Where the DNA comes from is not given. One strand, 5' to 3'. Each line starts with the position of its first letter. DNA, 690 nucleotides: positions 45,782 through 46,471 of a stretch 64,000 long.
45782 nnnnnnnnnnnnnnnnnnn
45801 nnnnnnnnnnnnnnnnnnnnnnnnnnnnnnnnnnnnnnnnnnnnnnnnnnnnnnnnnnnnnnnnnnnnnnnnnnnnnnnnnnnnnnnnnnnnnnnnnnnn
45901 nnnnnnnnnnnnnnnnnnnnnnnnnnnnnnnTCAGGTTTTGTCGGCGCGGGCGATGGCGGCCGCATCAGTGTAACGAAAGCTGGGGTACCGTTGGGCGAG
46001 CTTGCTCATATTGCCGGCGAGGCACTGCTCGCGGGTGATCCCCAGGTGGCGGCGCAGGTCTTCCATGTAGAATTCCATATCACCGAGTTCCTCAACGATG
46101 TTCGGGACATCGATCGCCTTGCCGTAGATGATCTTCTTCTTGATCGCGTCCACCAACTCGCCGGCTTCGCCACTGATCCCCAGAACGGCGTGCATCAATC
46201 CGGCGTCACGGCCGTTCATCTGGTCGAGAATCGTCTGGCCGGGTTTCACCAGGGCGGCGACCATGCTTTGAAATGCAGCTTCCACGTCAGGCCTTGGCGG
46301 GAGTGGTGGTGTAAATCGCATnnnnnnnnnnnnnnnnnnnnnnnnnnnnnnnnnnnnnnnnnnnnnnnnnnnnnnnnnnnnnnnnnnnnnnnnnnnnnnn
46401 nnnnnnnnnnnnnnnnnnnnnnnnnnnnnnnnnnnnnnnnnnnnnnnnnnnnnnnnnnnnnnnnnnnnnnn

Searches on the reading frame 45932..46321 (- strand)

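Call 23: search_protein_families(library=phrogs, proteins=[window:45932-46321:-], max_evalue=0.001)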
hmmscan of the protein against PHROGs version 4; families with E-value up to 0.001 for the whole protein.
window:45932-46321:- (129 aa): 5 families
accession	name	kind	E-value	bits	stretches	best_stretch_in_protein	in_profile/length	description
phrog_229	-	other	6e-31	109.2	1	17-128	253-361/533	MazG-like pyrophosphatase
phrog_37613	-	other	3.1e-15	57.1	1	34-126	285-377/394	MazG-like pyrophosphatase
phrog_16522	-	other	1.8e-07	31.8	1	52-126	88-162/296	MazG-like pyrophosphatase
phrog_22758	-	other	8.3e-07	29.9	1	42-119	130-210/221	MazG-like pyrophosphatase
phrog_17234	-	unknown function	0.00026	21.7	1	32-109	60-134/203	-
